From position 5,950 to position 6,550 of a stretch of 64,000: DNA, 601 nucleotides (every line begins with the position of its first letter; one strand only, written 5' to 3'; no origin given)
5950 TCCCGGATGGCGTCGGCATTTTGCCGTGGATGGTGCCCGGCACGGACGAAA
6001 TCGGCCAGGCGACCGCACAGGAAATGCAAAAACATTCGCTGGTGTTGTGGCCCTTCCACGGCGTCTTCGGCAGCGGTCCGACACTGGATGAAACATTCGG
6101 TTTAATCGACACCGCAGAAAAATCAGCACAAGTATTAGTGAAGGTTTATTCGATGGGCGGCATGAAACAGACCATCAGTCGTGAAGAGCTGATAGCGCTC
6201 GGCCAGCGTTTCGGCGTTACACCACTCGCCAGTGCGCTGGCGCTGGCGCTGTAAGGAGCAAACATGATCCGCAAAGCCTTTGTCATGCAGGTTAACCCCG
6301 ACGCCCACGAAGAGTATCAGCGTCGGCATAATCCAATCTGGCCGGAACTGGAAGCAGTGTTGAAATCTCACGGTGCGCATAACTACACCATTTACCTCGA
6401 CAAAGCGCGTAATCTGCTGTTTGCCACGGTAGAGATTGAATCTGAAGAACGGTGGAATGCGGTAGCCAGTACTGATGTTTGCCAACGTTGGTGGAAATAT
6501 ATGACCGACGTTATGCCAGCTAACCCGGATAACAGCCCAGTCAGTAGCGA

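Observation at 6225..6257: Hexanucleotide (GCGCTG)x3 tandem repeat at the 3' end of rhaD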

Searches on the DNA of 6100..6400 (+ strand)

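Call 4: search_dna_similar(query=window:6100-6400:+, collection=ecoli_genomes, mode=near, max_rows=40, rows=spread)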
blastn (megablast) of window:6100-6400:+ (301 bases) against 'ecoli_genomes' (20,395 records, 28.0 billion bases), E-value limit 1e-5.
Records with a match: 5402; places in all: 5402; records where one place covers at least 80% of the query: 5224.
Genomes with a match: 5402 of 5426; with a place that covers at least 80% of the query: 5224. Places per genome that has any: lowest 1, median 1, highest 1. On chromosomes: 5400 places; on plasmids: 2.
Best place of each record, by identity: >=99% 2; 95-99% 3326; 90-95% 2074.
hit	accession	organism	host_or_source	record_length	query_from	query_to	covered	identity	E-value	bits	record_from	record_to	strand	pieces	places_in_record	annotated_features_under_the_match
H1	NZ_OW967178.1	Escherichia coli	Homo sapiens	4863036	1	301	100%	100.0%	2e-155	556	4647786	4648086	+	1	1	rhaD: rhamnulose-1-phosphate aldolase | rhaM: L-rhamnose mutarotase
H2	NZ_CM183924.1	Escherichia coli strain GMF054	Homo sapiens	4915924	1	301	100%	97.3%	2e-140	507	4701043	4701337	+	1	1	rhaD: rhamnulose-1-phosphate aldolase | rhaM: L-rhamnose mutarotase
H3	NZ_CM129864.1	Escherichia coli strain SW070910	wastewater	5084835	1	301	100%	97.0%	8e-139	501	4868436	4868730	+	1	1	rhaD: rhamnulose-1-phosphate aldolase | rhaM: L-rhamnose mutarotase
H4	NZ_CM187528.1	Escherichia coli strain capsule spontaneous mutant 25a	lab isolate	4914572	1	301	100%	97.0%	8e-139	501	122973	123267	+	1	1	rhaD: rhamnulose-1-phosphate aldolase | rhaM: L-rhamnose mutarotase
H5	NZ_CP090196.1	Escherichia coli strain YL3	Homo sapiens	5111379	1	301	100%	96.7%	4e-137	496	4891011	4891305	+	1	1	rhaD: rhamnulose-1-phosphate aldolase | rhaM: L-rhamnose mutarotase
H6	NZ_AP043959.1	Escherichia coli strain 20AH011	Canis lupus familiaris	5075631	1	301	100%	96.7%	4e-137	496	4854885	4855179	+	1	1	rhaD: rhamnulose-1-phosphate aldolase | rhaM: L-rhamnose mutarotase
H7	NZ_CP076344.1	Escherichia coli strain AVS0096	river water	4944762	1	301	100%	95.7%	4e-132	479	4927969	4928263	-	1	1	rhaD: rhamnulose-1-phosphate aldolase | rhaM: L-rhamnose mutarotase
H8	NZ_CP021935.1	Escherichia coli strain AR_0055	missing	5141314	1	301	100%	95.3%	2e-130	473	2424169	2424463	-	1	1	rhaD: rhamnulose-1-phosphate aldolase | rhaM: L-rhamnose mutarotase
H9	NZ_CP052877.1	Escherichia coli strain C21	chicken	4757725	1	301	100%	95.3%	2e-130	473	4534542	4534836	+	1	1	rhaD: rhamnulose-1-phosphate aldolase | rhaM: L-rhamnose mutarotase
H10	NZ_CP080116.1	Escherichia coli strain Dog168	dog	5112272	1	301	100%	95.3%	2e-130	473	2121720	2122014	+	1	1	rhaD: rhamnulose-1-phosphate aldolase | rhaM: L-rhamnose mutarotase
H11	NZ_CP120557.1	Escherichia coli strain B771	Homo sapiens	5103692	1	301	100%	95.3%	2e-130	473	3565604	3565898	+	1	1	rhaD: rhamnulose-1-phosphate aldolase | rhaM: L-rhamnose mutarotase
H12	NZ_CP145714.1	Escherichia coli strain S1-CAM-01-A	Homo sapiens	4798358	1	301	100%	95.3%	2e-130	473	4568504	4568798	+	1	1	rhaD: rhamnulose-1-phosphate aldolase | rhaM: L-rhamnose mutarotase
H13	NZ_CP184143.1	Escherichia coli strain F11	Homo sapiens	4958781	1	301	100%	95.3%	2e-130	473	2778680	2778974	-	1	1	rhaD: rhamnulose-1-phosphate aldolase | rhaM: L-rhamnose mutarotase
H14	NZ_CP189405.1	Escherichia coli strain N767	Homo sapiens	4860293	1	301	100%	95.3%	2e-130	473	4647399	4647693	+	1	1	rhaD: rhamnulose-1-phosphate aldolase | rhaM: L-rhamnose mutarotase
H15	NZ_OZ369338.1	Escherichia coli strain Esc26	not applicable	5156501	1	301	100%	95.3%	2e-130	473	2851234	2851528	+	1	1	rhaD: rhamnulose-1-phosphate aldolase | rhaM: L-rhamnose mutarotase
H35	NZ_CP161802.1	Escherichia coli strain MG-phbCAB-3-6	not application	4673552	1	301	100%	94.4%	2e-125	457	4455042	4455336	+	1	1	rhaD: rhamnulose-1-phosphate aldolase | rhaM: L-rhamnose mutarotase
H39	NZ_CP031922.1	Escherichia coli O26:H11 strain FWSEC0001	Homo sapiens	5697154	165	301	46%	93.4%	2e-49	204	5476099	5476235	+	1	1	rhaM: L-rhamnose mutarotase | fucO: lactaldehyde reductase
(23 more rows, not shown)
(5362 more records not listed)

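Call 6: search_dna_similar(query=window:6100-6400:+, collection=ecoli_genomes, mode=near, max_rows=25, rows=best)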
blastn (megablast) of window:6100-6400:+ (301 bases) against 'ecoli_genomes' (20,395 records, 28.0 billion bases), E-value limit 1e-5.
Records with a match: 5402; places in all: 5402; records where one place covers at least 80% of the query: 5224.
Genomes with a match: 5402 of 5426; with a place that covers at least 80% of the query: 5224. Places per genome that has any: lowest 1, median 1, highest 1. On chromosomes: 5400 places; on plasmids: 2.
Best place of each record, by identity: >=99% 2; 95-99% 3326; 90-95% 2074.
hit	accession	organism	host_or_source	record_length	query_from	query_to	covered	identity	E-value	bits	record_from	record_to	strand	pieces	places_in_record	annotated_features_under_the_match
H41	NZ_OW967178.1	Escherichia coli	Homo sapiens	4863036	1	301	100%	100.0%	2e-155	556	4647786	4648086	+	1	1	rhaD: rhamnulose-1-phosphate aldolase | rhaM: L-rhamnose mutarotase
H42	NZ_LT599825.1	Escherichia coli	-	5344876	1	301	100%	100.0%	2e-155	556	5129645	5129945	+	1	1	rhaD: rhamnulose-1-phosphate aldolase | rhaM: L-rhamnose mutarotase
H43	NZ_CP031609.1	Escherichia coli strain N3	Homo sapiens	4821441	1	301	100%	97.7%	4e-142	512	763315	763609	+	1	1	rhaD: rhamnulose-1-phosphate aldolase | rhaM: L-rhamnose mutarotase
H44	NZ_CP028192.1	Escherichia coli strain CFSAN018748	tissue and/or biological fluid swine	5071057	1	301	100%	97.7%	4e-142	512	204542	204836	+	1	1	rhaD: rhamnulose-1-phosphate aldolase | rhaM: L-rhamnose mutarotase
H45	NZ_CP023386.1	Escherichia coli strain 1190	canine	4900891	1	301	100%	97.7%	4e-142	512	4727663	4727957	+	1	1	rhaD: rhamnulose-1-phosphate aldolase | rhaM: L-rhamnose mutarotase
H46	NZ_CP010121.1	Escherichia coli strain C4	cow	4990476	1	301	100%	97.7%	4e-142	512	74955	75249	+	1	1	rhaD: rhamnulose-1-phosphate aldolase | rhaM: L-rhamnose mutarotase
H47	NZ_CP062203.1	Escherichia coli strain K_EC180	swine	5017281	1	301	100%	97.7%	4e-142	512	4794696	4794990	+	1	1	rhaD: rhamnulose-1-phosphate aldolase | rhaM: L-rhamnose mutarotase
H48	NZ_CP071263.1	Escherichia coli strain MEI003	Outdoors environment of a veterinary ...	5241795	1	301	100%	97.7%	4e-142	512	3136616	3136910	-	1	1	rhaD: rhamnulose-1-phosphate aldolase | rhaM: L-rhamnose mutarotase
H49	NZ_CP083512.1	Escherichia coli strain elppa4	Homo sapiens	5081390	1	301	100%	97.7%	4e-142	512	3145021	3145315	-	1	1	rhaD: rhamnulose-1-phosphate aldolase | rhaM: L-rhamnose mutarotase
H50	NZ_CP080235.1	Escherichia coli O139:H1 strain W13-16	Sus scrofa scrofa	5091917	1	301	100%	97.7%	4e-142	512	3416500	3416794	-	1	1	rhaD: rhamnulose-1-phosphate aldolase | rhaM: L-rhamnose mutarotase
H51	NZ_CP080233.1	Escherichia coli O139:H1 strain P15-25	Sus scrofa domesticus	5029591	1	301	100%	97.7%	4e-142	512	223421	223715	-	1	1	rhaD: rhamnulose-1-phosphate aldolase | rhaM: L-rhamnose mutarotase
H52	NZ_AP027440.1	Escherichia coli strain EC556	Sus scrofa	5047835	1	301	100%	97.7%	4e-142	512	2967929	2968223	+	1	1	rhaD: rhamnulose-1-phosphate aldolase | rhaM: L-rhamnose mutarotase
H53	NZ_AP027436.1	Escherichia coli strain EC571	Sus scrofa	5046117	1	301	100%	97.7%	4e-142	512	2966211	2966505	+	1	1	rhaD: rhamnulose-1-phosphate aldolase | rhaM: L-rhamnose mutarotase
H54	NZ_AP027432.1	Escherichia coli strain EC581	Sus scrofa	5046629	1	301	100%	97.7%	4e-142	512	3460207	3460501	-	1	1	rhaD: rhamnulose-1-phosphate aldolase | rhaM: L-rhamnose mutarotase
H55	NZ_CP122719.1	Escherichia coli strain ETEC1748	Sus scrofa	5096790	1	301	100%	97.7%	4e-142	512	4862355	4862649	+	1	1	rhaD: rhamnulose-1-phosphate aldolase | rhaM: L-rhamnose mutarotase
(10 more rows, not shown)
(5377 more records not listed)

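Call 7: get_annotated_region(hit=H41, flank=3000)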
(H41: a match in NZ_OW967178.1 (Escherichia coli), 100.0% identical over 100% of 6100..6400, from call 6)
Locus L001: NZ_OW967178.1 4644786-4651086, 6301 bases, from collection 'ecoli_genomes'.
description: Escherichia coli isolate 362 chromosome main, complete sequence
organism: Escherichia coli (NCBI taxid 562)
replicon: chromosome; assembly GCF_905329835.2
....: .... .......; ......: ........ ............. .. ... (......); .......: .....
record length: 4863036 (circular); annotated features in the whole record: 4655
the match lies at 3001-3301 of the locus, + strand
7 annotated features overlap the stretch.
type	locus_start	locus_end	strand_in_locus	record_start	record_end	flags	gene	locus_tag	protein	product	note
CDS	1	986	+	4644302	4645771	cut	rhaB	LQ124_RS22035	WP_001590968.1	rhamnulokinase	-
CDS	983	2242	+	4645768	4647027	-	rhaA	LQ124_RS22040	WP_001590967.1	L-rhamnose isomerase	-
CDS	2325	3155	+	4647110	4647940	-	rhaD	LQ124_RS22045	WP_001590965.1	rhamnulose-1-phosphate aldolase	-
CDS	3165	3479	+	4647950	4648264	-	rhaM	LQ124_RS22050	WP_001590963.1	L-rhamnose mutarotase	-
CDS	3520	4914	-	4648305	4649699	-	-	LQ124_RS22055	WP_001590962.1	carbohydrate porin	-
CDS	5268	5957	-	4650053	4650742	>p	-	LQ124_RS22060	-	YiiG family protein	incomplete; partial in the middle of a contig; missing N-terminus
CDS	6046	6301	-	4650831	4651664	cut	fdhD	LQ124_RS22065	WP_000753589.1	formate dehydrogenase accessory sulfurtransferase FdhD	-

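Call 8: get_annotated_region(hit=H42, flank=3000)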
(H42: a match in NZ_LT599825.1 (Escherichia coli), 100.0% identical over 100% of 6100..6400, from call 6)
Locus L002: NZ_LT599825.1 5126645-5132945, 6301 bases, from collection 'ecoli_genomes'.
description: Escherichia coli isolate E. coli NRZ14408 chromosome NRZ14408_C
organism: Escherichia coli (NCBI taxid 562)
replicon: chromosome; assembly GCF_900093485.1
host: -; source: -; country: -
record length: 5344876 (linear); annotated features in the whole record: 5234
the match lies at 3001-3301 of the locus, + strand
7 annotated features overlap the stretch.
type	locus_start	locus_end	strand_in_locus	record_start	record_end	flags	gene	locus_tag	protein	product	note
CDS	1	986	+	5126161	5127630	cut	rhaB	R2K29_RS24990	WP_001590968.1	rhamnulokinase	-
CDS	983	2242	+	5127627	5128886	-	rhaA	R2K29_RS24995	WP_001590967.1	L-rhamnose isomerase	-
CDS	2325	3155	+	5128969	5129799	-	rhaD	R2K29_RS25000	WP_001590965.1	rhamnulose-1-phosphate aldolase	-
CDS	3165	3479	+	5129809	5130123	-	rhaM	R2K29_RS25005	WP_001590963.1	L-rhamnose mutarotase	-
CDS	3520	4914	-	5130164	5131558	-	-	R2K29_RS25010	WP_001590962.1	carbohydrate porin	-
CDS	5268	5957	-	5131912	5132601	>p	-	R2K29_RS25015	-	YiiG family protein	incomplete; partial in the middle of a contig; missing N-terminus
CDS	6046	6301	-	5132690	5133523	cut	fdhD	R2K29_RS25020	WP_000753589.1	formate dehydrogenase accessory sulfurtransferase FdhD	-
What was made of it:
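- Two independently assembled complete genomes (isolate 362 from Spain, and NRZ14408) carry the identical allele (calls 6-8).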

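Call 9: get_annotated_region(hit=H43, flank=3000)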
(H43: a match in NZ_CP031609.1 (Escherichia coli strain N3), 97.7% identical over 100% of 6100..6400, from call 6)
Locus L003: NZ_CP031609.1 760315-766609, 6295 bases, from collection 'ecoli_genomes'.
description: Escherichia coli strain N3 chromosome, complete genome
organism: Escherichia coli strain N3 (NCBI taxid 562)
replicon: chromosome; assembly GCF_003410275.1
host: Homo sapiens; source: Rectal swab; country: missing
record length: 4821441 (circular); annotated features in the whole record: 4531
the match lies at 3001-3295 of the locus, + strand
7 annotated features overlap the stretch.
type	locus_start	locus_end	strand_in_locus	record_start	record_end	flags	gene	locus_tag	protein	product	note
CDS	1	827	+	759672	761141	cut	rhaB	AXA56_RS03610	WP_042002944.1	rhamnulokinase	-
CDS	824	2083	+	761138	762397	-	rhaA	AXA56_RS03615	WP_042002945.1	L-rhamnose isomerase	-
CDS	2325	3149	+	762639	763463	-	rhaD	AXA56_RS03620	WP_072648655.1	rhamnulose-1-phosphate aldolase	-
CDS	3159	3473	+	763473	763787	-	rhaM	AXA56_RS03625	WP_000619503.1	L-rhamnose mutarotase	-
CDS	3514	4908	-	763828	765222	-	-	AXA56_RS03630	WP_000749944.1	carbohydrate porin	-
CDS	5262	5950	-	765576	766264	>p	-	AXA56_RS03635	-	YiiG family protein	frameshifted; incomplete; partial in the middle of a contig; missing N-terminus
CDS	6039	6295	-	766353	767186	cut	fdhD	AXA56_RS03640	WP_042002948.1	formate dehydrogenase accessory sulfurtransferase FdhD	-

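Call 10: get_annotated_region(hit=H35, flank=3000)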
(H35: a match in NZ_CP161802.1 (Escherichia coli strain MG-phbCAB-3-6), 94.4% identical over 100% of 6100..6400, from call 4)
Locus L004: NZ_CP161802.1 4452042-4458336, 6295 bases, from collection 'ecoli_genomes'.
description: Escherichia coli strain MG-phbCAB-3-6 chromosome, complete genome
organism: Escherichia coli strain MG-phbCAB-3-6 (NCBI taxid 562)
replicon: chromosome; assembly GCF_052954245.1
host: -; source: not application; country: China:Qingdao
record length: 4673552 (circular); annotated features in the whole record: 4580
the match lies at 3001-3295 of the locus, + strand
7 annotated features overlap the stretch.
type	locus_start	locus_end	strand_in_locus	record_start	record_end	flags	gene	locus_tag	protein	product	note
CDS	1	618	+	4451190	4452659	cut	rhaB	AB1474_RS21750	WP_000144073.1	rhamnulokinase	-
CDS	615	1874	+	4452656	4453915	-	rhaA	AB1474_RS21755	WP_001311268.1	L-rhamnose isomerase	-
CDS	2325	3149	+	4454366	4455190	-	rhaD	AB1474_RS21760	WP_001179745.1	rhamnulose-1-phosphate aldolase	-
CDS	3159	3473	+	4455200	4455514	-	rhaM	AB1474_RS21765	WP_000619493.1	L-rhamnose mutarotase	-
CDS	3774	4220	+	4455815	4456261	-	frvA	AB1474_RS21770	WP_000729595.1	PTS fructose transporter subunit IIA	-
CDS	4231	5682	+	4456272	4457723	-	frvB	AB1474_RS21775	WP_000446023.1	PTS fructose-like transporter subunit IIBC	-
CDS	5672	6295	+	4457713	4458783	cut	frvX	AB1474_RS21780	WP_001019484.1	aminopeptidase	-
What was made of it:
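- The locus architecture differs from K-12: a porin gene follows rhaM instead of frvABXR (calls 7, 10).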

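Call 12: search_dna_similar(query=window:6223-6263:+, collection=ecoli_genomes, mode=distant, max_rows=40, max_evalue=0.0001)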
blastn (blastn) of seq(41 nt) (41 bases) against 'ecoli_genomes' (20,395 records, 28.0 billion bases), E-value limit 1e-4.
Records with a match: 4; places in all: 4; records where one place covers at least 80% of the query: 4.
Genomes with a match: 4 of 5426; with a place that covers at least 80% of the query: 4. Places per genome that has any: lowest 1, median 1, highest 1. On chromosomes: 4 places; on plasmids: 0.
Best place of each record, by identity: >=99% 4.
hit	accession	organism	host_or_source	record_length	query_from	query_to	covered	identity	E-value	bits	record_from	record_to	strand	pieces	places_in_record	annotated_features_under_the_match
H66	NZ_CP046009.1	Escherichia coli strain 1919D62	swine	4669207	1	41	100%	100.0%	7e-12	75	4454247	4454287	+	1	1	rhaD: rhamnulose-1-phosphate aldolase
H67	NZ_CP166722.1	Escherichia coli strain CEA106S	Human biopsy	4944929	1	41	100%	100.0%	7e-12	75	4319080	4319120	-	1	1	rhaD: rhamnulose-1-phosphate aldolase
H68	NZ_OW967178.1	Escherichia coli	Homo sapiens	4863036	1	41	100%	100.0%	7e-12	75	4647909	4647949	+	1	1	rhaD: rhamnulose-1-phosphate aldolase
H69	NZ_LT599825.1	Escherichia coli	-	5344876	1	41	100%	100.0%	7e-12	75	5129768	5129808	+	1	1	rhaD: rhamnulose-1-phosphate aldolase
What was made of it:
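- Only 4 of 5,224 complete genomes show 3 units (call 12), and rare indels are sometimes errors.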
